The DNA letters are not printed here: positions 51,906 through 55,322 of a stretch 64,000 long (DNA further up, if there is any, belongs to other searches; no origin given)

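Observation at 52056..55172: Giant secreted papain-like protease with beta-helix stalk and T9SS-type C-terminal sorting domain, driven by a near-consensus promoter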

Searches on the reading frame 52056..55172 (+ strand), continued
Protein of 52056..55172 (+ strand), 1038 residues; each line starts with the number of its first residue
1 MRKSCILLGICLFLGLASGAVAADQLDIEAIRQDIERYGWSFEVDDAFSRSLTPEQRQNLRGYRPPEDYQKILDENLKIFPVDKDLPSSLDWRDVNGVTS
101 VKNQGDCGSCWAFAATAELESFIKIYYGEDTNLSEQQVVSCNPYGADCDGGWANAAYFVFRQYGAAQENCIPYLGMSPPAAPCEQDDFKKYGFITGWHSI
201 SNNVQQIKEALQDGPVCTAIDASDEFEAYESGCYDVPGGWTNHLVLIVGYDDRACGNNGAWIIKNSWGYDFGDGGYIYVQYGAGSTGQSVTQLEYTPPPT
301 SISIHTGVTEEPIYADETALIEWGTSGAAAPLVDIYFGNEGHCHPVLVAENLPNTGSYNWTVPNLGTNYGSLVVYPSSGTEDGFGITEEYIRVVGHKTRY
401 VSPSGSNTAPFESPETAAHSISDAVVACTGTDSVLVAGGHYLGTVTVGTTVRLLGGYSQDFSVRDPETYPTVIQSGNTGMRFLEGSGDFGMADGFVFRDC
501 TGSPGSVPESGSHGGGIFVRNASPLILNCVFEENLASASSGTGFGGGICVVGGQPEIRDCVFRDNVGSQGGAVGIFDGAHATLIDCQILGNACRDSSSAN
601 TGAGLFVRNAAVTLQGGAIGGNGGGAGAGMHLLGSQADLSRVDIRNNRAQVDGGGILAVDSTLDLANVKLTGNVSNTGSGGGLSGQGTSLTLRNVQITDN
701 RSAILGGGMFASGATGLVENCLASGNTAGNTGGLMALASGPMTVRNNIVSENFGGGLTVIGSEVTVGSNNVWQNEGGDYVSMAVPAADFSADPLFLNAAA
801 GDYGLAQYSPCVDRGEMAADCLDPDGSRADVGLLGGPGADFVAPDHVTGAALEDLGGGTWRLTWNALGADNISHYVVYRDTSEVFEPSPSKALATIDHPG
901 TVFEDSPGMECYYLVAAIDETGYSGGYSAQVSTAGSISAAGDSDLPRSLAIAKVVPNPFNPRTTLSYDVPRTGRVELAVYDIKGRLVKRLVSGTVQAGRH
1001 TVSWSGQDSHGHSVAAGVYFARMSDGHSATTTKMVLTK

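Call 14: find_encoding_contigs(protein=P0093, flank=10000, max_places=2)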
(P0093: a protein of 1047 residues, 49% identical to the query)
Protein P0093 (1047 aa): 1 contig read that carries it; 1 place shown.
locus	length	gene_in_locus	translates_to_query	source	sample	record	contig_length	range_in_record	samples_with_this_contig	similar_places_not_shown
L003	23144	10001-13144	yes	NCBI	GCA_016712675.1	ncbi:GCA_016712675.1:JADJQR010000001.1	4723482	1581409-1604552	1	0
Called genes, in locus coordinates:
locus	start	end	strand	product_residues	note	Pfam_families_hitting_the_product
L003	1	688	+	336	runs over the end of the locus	PF00814:TsaD, PF22521:HypF_C_2 (weak)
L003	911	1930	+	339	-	PF00072:Response_reg, PF00990:GGDEF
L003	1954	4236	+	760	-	PF00512:HisKA, PF02518:HATPase_c, PF13185:GAF_2 (weak), PF13487:HD_5, PF01966:HD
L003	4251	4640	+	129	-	PF00072:Response_reg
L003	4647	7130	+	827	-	PF00512:HisKA, PF02518:HATPase_c, PF01590:GAF, PF13185:GAF_2, PF13492:GAF_3, PF13487:HD_5, PF01966:HD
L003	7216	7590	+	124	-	PF00072:Response_reg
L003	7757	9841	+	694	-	PF17764:PriA_3primeBD, PF00270:DEAD, PF04851:ResIII, PF18319:Zn_ribbon_PriA, PF00271:Helicase_C (weak), PF18074:PriA_C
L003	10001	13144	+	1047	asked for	PF00112:Peptidase_C1, PF13229:Beta_helix (weak), PF02415:Chlam_PMP (faint), PF13229:Beta_helix, PF13860:FlgD_ig (weak)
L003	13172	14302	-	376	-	PF01761:DHQ_synthase, PF24621:DHQS_C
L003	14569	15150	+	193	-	PF01558:POR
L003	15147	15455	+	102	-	PF13187:Fer4_9 (faint), PF13183:Fer4_8 (faint), PF12797:Fer4_2 (faint), PF00037:Fer4 (faint), PF13237:Fer4_10 (faint), PF14697:Fer4_21, PF12838:Fer4_7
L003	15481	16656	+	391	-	PF01855:POR_N, PF17147:PFOR_II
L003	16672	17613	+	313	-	PF02775:TPP_enzyme_C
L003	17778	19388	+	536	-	PF03553:Na_H_antiporter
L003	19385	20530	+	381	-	PF00266:Aminotran_5, PF00155:Aminotran_1_2 (weak), PF01053:Cys_Met_Meta_PP (weak)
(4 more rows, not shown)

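Call 33: predict_structure(alignment_id=A1)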
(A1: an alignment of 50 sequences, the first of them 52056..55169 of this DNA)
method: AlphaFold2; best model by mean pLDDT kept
length: 1038 residues; sequences in the alignment: 50
mean_pLDDT: 88.8   pTM: 0.62
mean pLDDT of the five models: 88.8, 88.1, 87.2, 85.4, 85.1
residues with pLDDT >= 90: 627; 70-90: 361; 50-70: 17; < 50: 33
segments of 3 or more residues with pLDDT < 50: 1-23, 936-944
pLDDT, mean of each block of 10 residues (from residue 1): 40 41 67 91 87 77 86 91 84 91 81 94 94 92 88 93 92 85 87 95 92 94 89 87 93 92 90 91 90 96 87 80 94 93 91 94 80 95 92 83 91 93 87 93 91 93 91 96 90 97 89 95 97 90 93 97 96 97 98 87 97 98 96 98 97 97 97 97 98 96 96 96 96 96 96 96 93 94 88 87 88 86 85 84 89 83 89 90 76 87 82 91 89 59 54 80 83 88 91 82 91 90 82 83
secondary structure, 60 per line:
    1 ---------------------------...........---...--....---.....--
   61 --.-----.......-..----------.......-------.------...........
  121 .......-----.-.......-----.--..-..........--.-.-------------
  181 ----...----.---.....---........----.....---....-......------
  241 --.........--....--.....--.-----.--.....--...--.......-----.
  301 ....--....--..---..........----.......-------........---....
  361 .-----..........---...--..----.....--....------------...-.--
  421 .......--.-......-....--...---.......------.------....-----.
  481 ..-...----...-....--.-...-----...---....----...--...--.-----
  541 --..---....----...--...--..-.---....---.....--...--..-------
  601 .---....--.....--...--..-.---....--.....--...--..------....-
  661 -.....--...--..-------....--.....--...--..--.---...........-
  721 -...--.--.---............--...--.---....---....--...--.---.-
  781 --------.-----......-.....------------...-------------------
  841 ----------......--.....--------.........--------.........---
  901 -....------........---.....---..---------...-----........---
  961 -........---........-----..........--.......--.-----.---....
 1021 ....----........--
elements in order (helices of 4 or more, strands of 3 or more residues): H28-38 E42-44 H47-50 H54-58 H69-75 E89-91 H92-95 H110-127 H135-141 H153-162 E196-200 H204-211 E216-220 H224-227 E229-234 E243-251 H254-257 E260-264 E276-280 E288-294 E300-304 H307-310 E318-327 E332-338 E346-353 E357-361 E367-376 E391-395 E398-401 H421-427 E432-437 E439-442 E445-447 E451-457 E471-474 E480-482 E491-493 E495-498 E503-505 E511-513 E517-520 E525-527 E530-532 E548-551 E556-558 E561-563 E573-576 E580-584 E587-589 E605-608 E611-615 E618-620 E630-633 E636-640 E643-645 E656-659 E662-666 E669-671 E683-686 E689-693 E696-698 E709-719 E722-724 E734-745 E748-750 E757-760 E764-767 E770-772 E795-797 E802-806 E851-856 E859-863 E872-880 E892-897 E902-905 E912-919 E923-927 E950-957 E962-969 E973-980 E986-995 E998-1004 E1017-1024 E1029-1036

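Call 37: fold_search(model_id=the predicted structure, library=pdb)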
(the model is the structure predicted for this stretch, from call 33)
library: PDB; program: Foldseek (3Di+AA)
matches with E <= 10: 1951; with E <= 0.001: 351
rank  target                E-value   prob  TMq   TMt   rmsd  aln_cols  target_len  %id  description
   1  7pck_C                6.6e-17  1.00  0.23  0.73   4.0       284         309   30  CRYSTAL STRUCTURE OF WILD TYPE HUMAN PROCATHEPSIN K (released 1999-10-25)
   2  7pck_B                7.6e-17  1.00  0.23  0.73   3.8       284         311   29  CRYSTAL STRUCTURE OF WILD TYPE HUMAN PROCATHEPSIN K (released 1999-10-25)
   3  6u7d                  7.6e-17  1.00  0.23  0.75   3.0       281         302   31  Recombinant stem bromelain precursor (released 2019-09-18)
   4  7pck_A                1.1e-16  1.00  0.23  0.73   3.9       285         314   29  CRYSTAL STRUCTURE OF WILD TYPE HUMAN PROCATHEPSIN K (released 1999-10-25)
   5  6jd0                  2.3e-16  1.00  0.23  0.72   3.0       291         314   29  Structure of mutant human cathepsin L, engineered for GAG binding (released 2020-02-05)
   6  6jd8                  2.5e-16  1.00  0.22  0.68   4.2       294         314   29  Structure of a proline specific mutant of human cathepsin L (released 2020-02-05)
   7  1cs8                  2.7e-16  1.00  0.22  0.70   4.1       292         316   29  CRYSTAL STRUCTURE OF PROCATHEPSIN L (released 1999-08-23)
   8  3qj3_A                5.6e-16  1.00  0.23  0.72   3.8       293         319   29  Structure of digestive procathepsin L2 proteinase from Tenebrio molitor larval midgut (released 2012-02-01)
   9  7pck_D                8.2e-16  1.00  0.22  0.72   4.0       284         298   28  CRYSTAL STRUCTURE OF WILD TYPE HUMAN PROCATHEPSIN K (released 1999-10-25)
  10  3qt4                  1.0e-15  1.00  0.22  0.70   3.7       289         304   27  Structure of digestive procathepsin L 3 of Tenebrio molitor larval midgut (released 2012-02-22)
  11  8zlq                  1.3e-15  1.00  0.23  0.70   3.2       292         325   27  Proenzyme of Triticum aestivum papain-like cysteine protease Triticain-alpha inactive mutant lacking granulin domain (released 2025-04-30)
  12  5ef4_B                1.5e-15  1.00  0.22  0.67   4.6       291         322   28  2.05 A crystal structure of the Amb a 11 cysteine protease, a major ragweed pollen allergen, in its proform (released 2016-04-27)
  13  2c0y                  1.7e-15  1.00  0.22  0.71   4.1       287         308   27  THE CRYSTAL STRUCTURE OF A CYS25ALA MUTANT OF HUMAN PROCATHEPSIN S (released 2006-11-08)
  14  1cjl                  1.7e-15  1.00  0.22  0.70   4.4       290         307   29  CRYSTAL STRUCTURE OF A CYSTEINE PROTEASE PROFORM (released 1997-08-12)
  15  6yce_A                1.9e-15  1.00  0.19  0.90   1.8       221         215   36  Structure the bromelain protease from Ananas comosus with a thiomethylated active cysteine (released 2020-11-25)
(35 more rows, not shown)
